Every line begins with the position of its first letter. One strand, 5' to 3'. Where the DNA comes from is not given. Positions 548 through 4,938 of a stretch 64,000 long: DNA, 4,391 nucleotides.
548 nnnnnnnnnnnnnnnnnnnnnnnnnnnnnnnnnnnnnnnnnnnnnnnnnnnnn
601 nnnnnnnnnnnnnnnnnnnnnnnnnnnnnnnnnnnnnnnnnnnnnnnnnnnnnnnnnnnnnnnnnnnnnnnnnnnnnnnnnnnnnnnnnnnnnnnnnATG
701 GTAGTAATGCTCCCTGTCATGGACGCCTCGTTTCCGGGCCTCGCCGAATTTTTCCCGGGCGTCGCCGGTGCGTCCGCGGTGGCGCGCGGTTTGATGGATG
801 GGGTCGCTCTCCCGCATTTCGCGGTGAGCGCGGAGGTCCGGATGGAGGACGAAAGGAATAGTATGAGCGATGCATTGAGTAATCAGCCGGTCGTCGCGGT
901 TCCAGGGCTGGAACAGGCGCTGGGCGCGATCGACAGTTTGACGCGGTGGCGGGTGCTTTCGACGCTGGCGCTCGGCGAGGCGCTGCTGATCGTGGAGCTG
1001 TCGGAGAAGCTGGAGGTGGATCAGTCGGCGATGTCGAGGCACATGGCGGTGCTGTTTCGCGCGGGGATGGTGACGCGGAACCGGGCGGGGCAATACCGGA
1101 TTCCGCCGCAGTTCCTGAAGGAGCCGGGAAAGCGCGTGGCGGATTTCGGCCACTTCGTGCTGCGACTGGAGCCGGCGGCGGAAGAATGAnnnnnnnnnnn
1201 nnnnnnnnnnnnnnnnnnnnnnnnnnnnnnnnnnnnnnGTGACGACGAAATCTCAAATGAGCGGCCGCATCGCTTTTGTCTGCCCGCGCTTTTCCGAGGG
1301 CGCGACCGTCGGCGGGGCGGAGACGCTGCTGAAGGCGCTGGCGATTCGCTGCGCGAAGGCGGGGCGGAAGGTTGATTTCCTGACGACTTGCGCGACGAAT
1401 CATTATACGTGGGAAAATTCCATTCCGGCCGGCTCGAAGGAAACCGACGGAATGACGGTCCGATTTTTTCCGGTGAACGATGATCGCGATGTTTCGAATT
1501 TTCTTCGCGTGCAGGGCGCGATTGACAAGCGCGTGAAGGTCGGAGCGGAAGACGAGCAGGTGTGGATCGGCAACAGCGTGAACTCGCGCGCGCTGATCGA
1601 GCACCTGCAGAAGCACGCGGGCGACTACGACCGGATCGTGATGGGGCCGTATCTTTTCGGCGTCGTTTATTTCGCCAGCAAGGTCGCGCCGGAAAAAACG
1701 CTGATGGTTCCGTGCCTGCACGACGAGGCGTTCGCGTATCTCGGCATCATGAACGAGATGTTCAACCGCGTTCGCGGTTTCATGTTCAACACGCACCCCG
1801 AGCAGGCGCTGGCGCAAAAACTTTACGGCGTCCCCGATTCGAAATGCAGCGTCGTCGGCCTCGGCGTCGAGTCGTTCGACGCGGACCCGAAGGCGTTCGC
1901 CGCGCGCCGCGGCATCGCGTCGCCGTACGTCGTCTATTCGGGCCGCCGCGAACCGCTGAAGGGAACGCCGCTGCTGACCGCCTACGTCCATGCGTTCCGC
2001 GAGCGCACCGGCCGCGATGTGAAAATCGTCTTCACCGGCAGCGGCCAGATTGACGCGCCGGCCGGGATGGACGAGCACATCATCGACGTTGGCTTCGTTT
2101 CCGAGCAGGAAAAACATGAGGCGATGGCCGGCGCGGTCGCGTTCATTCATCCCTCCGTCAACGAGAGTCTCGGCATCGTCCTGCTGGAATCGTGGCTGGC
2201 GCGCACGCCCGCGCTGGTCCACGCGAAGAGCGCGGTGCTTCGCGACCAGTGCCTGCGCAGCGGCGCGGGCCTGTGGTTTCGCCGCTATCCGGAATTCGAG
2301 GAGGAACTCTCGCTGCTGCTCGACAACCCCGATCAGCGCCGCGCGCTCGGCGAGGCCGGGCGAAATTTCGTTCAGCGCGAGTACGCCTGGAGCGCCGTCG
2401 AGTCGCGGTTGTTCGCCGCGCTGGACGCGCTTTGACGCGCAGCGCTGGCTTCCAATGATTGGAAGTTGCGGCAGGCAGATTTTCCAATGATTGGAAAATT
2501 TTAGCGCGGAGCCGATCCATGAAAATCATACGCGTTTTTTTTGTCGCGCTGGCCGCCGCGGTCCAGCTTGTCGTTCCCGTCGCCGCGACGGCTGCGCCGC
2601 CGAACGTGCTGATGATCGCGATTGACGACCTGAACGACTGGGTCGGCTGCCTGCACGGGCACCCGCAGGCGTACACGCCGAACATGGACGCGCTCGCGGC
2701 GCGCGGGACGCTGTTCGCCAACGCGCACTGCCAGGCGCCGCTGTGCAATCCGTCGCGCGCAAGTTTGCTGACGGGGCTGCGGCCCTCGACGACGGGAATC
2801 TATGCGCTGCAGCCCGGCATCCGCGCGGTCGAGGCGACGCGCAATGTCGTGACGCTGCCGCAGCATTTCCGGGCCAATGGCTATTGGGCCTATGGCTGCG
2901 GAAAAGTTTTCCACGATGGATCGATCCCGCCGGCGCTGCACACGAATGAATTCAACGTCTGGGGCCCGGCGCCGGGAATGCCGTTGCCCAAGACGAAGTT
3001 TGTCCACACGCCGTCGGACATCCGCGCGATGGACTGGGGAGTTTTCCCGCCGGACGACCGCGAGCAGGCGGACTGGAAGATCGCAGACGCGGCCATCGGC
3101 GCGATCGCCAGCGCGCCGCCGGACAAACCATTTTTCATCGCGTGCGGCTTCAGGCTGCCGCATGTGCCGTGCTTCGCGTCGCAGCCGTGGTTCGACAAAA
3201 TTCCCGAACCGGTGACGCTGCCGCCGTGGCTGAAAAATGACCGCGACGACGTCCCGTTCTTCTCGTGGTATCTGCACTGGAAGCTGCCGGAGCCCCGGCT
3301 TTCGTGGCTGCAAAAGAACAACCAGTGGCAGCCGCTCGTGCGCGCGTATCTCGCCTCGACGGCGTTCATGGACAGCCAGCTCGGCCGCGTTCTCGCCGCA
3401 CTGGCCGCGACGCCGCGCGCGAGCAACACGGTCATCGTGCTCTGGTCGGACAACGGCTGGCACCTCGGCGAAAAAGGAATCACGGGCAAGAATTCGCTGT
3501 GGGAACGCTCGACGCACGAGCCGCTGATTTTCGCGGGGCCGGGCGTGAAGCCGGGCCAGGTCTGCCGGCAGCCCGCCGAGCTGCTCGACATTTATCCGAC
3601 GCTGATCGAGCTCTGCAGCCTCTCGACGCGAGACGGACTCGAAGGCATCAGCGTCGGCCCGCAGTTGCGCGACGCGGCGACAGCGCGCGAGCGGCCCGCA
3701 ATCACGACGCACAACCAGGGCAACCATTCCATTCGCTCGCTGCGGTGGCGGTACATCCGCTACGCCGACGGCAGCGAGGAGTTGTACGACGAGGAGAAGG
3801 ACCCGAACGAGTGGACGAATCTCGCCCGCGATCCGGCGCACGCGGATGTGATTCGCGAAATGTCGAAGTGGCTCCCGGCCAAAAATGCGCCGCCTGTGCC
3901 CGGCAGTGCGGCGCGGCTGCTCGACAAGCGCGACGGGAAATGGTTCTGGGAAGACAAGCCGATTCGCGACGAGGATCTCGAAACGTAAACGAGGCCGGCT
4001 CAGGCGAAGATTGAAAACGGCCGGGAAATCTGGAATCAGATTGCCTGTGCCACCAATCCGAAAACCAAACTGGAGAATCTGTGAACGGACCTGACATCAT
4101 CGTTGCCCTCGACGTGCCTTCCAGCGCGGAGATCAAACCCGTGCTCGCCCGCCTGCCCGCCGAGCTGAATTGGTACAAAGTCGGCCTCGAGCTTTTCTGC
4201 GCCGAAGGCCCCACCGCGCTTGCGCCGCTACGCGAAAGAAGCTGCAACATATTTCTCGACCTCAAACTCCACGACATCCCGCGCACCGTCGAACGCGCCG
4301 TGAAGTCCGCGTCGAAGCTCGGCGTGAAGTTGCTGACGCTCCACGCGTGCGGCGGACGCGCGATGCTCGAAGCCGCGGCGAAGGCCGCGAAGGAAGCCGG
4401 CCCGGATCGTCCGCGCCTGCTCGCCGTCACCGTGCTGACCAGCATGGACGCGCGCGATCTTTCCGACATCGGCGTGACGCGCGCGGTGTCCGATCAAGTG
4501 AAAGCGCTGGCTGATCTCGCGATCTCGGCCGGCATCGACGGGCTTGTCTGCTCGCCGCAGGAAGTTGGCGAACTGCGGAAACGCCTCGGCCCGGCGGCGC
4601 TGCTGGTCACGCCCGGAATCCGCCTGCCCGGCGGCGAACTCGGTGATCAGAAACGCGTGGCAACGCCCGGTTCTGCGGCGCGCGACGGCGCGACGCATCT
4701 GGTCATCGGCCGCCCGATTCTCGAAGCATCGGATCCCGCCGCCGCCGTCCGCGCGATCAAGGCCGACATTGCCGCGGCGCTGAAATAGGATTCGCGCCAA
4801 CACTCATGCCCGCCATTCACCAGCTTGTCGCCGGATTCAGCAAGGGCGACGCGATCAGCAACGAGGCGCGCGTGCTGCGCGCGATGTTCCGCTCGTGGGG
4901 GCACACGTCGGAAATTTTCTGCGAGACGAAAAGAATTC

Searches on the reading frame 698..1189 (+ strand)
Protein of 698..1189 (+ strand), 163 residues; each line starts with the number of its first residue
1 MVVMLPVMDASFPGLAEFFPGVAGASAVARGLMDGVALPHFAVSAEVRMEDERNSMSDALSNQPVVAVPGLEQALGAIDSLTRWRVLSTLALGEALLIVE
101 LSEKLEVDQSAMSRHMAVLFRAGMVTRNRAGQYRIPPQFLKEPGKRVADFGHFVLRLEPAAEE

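Call 13: search_protein_families(library=pfam, proteins=[window:698-1189:+])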
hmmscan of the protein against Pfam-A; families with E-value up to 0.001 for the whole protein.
window:698-1189:+ (163 aa): 5 families
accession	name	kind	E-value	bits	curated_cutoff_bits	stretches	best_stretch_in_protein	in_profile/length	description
PF12802.13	MarR_2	-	2.2e-06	28.2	27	1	81-129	5-54/61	MarR family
PF01022.26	HTH_5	-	3.2e-06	27.4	22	1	82-126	3-46/47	Bacterial regulatory protein, arsR family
PF01047.28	MarR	-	8.6e-06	26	24.6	1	80-129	2-51/59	MarR family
PF12840.13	HTH_20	-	1e-05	25.9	27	1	82-126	5-49/51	Helix-turn-helix domain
PF13601.12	HTH_34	-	6.5e-05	23.4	27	1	83-136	2-55/80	Winged helix DNA-binding domain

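Call 53: search_protein_families(library=ncbifam, proteins=[window:698-1189:+], max_evalue=0.01)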
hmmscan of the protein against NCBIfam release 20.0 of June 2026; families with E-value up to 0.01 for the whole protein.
window:698-1189:+ (163 aa): 8 families
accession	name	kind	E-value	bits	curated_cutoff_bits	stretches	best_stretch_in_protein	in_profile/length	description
NF033788.1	HTH_metalloreg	subfamily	6.9e-12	45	55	1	73-134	3-64/77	metalloregulator ArsR/SmtB family transcription factor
NF033789.1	repress_SdpR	subfamily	1.3e-05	25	100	1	77-133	4-59/79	autorepressor SdpR family transcription factor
NF040642.1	sulf_sens_BigR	equivalog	0.00049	20.1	155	1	82-131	21-69/95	sulfite-sensing transcriptional repressor BigR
NF007528.0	PRK10141.1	subfamily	0.0012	18.7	97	1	86-134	21-72/117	metalloregulator ArsR/SmtB family transcription factor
NF053606.1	Sta1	subfamily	0.0016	18.5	80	1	84-131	23-70/100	Sta1 family transcriptional regulator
NF047906.1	CdPbTransRegCmtR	equivalog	0.0018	18.2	150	1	77-132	17-71/104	Cd(II)/Pb(II)-sensing metalloregulatory transcriptional regulator CmtR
NF041413.1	ArsR_Rv2640c_fam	equivalog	0.0026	18.2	155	1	75-131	36-94/118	Rv2640c family ArsR-like transcriptional regulator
NF040939.2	trans_reg_lrs14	equivalog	0.0096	15.9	90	0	84-134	24-75/103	Lrs14 family HTH-type transcriptional regulator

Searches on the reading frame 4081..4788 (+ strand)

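Call 13: search_protein_families(library=pfam, proteins=[window:4081-4788:+])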
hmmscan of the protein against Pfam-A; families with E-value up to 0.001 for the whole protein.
window:4081-4788:+ (235 aa): 1 family
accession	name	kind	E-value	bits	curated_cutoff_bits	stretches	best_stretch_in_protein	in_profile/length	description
PF00215.30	OMPdecase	-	7.9e-59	199.7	27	1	5-226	2-221/221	Orotidine 5'-phosphate decarboxylase / HUMPS family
